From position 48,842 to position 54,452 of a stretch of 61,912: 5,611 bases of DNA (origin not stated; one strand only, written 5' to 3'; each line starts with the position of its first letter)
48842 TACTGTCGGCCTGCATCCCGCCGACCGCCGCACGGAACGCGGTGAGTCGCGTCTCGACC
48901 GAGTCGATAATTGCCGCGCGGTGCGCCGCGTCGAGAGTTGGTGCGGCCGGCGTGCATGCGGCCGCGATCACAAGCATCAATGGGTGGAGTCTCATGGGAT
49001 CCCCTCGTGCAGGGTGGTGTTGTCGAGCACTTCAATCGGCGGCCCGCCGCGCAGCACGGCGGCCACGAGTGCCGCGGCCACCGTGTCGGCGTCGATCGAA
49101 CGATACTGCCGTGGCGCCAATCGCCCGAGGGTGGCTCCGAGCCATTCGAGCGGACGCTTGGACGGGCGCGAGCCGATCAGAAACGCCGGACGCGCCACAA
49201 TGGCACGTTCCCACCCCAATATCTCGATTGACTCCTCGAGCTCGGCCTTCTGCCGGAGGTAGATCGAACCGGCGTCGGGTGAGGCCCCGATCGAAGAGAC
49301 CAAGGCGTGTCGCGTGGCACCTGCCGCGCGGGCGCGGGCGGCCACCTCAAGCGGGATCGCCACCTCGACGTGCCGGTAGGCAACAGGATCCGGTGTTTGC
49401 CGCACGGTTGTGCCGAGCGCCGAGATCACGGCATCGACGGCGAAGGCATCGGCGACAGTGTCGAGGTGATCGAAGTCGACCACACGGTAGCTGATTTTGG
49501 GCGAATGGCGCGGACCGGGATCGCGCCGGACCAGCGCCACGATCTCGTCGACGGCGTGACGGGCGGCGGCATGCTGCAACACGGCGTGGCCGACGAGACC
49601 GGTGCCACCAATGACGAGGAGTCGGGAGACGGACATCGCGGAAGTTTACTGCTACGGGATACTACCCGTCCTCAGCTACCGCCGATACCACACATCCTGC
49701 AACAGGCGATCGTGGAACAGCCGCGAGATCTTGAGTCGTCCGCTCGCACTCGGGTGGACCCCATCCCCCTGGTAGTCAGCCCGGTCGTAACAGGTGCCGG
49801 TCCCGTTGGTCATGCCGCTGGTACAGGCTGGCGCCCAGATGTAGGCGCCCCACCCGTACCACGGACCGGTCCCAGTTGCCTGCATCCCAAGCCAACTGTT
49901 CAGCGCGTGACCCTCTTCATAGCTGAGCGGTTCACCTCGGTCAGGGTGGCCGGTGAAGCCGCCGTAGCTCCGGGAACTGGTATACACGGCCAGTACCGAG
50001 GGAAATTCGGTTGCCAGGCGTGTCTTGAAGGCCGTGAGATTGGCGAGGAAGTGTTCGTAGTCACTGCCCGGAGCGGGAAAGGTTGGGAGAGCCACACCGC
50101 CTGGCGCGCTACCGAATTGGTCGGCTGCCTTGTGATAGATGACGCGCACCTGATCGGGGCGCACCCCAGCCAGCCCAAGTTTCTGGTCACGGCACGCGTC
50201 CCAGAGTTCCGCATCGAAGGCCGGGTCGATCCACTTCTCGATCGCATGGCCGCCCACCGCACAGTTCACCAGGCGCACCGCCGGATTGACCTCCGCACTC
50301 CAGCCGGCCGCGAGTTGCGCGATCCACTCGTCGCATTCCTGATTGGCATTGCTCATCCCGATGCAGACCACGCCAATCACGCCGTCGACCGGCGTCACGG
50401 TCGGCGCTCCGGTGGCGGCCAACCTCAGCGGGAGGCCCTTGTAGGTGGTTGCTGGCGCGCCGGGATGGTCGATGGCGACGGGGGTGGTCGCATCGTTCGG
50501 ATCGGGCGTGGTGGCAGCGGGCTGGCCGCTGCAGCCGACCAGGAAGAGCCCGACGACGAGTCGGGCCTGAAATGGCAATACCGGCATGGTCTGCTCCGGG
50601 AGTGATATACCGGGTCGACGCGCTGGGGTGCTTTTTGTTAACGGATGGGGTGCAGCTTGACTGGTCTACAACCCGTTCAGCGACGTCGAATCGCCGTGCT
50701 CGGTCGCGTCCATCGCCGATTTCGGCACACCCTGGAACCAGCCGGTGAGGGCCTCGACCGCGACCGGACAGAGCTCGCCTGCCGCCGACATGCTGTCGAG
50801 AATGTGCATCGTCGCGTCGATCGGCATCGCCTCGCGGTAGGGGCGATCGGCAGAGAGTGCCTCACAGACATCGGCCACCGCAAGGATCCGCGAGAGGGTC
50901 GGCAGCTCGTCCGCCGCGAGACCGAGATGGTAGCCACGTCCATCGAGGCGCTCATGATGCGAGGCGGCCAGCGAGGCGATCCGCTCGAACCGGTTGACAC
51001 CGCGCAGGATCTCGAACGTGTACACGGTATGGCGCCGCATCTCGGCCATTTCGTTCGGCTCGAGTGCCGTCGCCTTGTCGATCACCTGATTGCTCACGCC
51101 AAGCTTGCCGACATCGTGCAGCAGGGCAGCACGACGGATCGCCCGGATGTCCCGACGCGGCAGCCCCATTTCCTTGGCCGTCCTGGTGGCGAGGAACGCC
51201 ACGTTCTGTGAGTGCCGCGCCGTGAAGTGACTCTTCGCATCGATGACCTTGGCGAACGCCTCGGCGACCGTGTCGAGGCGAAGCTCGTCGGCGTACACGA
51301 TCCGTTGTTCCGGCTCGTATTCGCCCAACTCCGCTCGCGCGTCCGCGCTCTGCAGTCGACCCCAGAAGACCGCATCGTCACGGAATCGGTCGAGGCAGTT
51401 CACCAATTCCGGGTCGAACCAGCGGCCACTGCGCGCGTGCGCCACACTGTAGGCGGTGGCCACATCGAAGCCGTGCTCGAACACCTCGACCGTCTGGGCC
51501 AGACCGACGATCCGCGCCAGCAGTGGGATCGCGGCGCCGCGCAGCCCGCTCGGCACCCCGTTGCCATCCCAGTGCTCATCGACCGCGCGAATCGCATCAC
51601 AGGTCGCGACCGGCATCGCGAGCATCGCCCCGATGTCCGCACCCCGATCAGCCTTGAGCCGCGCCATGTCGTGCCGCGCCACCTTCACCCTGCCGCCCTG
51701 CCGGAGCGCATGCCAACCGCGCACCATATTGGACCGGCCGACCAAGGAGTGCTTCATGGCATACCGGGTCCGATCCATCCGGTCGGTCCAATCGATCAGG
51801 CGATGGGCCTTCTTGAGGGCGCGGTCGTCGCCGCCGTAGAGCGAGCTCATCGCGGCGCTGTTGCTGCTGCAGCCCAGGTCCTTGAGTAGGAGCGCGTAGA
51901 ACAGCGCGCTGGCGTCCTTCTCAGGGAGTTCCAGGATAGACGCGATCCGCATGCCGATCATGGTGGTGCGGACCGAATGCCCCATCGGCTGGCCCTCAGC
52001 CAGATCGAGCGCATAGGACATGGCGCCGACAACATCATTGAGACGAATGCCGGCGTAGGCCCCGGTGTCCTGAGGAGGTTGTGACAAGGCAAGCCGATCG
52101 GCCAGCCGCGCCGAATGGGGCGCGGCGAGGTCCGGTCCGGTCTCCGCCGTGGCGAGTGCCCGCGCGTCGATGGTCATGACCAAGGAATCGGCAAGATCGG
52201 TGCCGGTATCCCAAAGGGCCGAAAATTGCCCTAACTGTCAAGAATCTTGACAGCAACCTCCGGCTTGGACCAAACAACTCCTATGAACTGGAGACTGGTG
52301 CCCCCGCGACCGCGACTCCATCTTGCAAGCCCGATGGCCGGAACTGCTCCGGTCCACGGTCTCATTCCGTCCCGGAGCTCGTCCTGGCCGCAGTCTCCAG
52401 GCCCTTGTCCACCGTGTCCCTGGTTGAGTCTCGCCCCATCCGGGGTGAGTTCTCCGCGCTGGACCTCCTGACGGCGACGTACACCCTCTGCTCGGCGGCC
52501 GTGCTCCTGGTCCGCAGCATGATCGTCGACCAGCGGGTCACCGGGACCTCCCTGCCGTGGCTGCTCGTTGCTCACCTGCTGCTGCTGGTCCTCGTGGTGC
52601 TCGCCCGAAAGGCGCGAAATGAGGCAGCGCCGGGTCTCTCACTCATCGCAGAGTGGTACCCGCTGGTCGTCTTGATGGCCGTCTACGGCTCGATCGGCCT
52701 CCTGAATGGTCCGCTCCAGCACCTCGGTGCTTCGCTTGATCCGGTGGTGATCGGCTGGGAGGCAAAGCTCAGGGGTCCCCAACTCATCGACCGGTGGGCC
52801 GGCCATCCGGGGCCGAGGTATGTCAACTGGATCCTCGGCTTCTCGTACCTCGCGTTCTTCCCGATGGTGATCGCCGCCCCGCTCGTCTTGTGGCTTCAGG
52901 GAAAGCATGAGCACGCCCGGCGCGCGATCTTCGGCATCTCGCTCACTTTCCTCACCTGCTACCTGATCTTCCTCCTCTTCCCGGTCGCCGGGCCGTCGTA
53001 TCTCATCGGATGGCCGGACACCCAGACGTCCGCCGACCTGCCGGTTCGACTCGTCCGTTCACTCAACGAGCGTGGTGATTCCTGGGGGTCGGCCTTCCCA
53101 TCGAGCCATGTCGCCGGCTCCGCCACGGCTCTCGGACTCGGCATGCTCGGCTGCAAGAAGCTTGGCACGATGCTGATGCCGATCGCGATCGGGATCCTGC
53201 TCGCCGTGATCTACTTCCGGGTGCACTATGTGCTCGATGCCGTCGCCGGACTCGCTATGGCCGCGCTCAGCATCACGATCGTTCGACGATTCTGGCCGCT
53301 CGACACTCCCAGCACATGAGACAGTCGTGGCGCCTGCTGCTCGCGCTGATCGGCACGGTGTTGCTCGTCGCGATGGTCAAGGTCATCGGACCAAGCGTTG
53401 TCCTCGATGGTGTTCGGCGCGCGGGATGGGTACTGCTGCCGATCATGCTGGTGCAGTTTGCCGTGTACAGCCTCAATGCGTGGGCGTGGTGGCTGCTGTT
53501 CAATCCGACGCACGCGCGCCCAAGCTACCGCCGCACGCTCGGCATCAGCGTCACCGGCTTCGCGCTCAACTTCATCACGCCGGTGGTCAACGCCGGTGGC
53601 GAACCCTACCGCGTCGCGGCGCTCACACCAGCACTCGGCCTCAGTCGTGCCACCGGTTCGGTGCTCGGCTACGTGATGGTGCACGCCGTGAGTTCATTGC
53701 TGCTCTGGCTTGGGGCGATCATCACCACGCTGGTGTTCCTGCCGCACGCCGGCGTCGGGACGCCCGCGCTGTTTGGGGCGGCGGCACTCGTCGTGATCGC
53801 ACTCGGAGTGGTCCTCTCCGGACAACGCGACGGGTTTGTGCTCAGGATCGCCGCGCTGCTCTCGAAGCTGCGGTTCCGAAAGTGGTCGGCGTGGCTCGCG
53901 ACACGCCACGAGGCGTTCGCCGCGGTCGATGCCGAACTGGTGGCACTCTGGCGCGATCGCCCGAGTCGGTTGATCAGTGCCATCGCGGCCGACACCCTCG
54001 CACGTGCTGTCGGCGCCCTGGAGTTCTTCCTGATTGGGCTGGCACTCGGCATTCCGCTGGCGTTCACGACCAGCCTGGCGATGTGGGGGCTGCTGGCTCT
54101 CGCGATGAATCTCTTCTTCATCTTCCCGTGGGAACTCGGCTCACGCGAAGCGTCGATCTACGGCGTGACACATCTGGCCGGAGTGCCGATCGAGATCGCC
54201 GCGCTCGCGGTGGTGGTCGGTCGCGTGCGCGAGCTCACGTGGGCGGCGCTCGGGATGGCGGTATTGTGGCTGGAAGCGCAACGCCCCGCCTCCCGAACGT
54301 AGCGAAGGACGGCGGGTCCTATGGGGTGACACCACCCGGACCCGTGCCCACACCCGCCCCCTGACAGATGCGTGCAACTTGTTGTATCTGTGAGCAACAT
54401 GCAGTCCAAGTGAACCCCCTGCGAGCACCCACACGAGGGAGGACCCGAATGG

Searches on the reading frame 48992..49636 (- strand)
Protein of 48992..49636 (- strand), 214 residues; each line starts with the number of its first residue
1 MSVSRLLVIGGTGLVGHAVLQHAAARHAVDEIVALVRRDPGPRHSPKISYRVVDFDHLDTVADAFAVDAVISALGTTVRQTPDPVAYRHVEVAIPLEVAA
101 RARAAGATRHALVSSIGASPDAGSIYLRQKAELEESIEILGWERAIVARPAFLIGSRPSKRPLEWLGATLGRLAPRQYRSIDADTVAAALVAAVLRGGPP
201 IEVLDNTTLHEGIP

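Call 33: search_protein_families(library=pfam, proteins=[window:48992-49636:-], max_evalue=0.00001)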
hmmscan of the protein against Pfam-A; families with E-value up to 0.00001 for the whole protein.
window:48992-49636:- (214 aa): 2 families
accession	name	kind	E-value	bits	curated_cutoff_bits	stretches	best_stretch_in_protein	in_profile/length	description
PF01370.27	Epimerase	-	2.3e-08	34.2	20.9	1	7-123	2-123/240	NAD dependent epimerase/dehydratase family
PF13460.12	NAD_binding_10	-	2.5e-08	34.4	27.2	1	10-153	1-146/184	NAD(P)H-binding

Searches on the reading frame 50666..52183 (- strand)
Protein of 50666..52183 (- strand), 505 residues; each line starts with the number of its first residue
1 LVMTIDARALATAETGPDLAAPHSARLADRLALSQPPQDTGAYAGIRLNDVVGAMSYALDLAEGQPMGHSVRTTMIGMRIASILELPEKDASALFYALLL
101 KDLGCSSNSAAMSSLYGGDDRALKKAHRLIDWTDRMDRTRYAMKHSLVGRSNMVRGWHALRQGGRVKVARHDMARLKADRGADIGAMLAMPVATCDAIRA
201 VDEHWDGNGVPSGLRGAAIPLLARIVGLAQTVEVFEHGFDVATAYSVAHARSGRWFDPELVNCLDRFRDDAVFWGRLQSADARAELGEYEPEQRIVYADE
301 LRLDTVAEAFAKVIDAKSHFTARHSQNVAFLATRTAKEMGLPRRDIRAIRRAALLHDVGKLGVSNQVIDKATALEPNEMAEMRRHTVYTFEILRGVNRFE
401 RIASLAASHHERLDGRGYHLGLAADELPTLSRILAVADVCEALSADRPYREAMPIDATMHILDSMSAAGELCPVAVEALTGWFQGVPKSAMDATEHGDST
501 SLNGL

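Call 33: search_protein_families(library=pfam, proteins=[window:50666-52183:-], max_evalue=0.00001)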
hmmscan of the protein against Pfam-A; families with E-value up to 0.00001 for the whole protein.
window:50666-52183:- (505 aa): 2 families
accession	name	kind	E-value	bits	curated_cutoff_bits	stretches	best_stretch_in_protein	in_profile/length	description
PF13487.12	HD_5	-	1.1e-40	139.6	27.2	2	309-467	2-163/170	HD domain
PF01966.28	HD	-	3.2e-22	79.4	22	1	322-442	2-115/116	HD domain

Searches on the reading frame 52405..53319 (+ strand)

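Call 33: search_protein_families(library=pfam, proteins=[window:52405-53319:+], max_evalue=0.00001)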
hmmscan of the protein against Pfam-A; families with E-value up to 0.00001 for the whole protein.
window:52405-53319:+ (304 aa): 2 families
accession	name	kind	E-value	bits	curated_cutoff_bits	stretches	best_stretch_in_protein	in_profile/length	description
PF14378.12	PAP2_3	-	4e-17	63.1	27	1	139-291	27-189/190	PAP2 superfamily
PF01569.27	PAP2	-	1.1e-06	28.9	27.2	1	219-298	47-126/130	PAP2 superfamily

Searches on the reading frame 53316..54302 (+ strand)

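Call 33: search_protein_families(library=pfam, proteins=[window:53316-54302:+], max_evalue=0.00001)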
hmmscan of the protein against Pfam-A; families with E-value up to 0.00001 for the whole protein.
window:53316-54302:+ (328 aa): 1 family
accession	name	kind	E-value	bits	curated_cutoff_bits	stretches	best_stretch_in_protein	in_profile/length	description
PF03706.18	LPG_synthase_TM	-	4.5e-22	79.3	33.4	1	11-307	6-295/302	Lysylphosphatidylglycerol synthase TM region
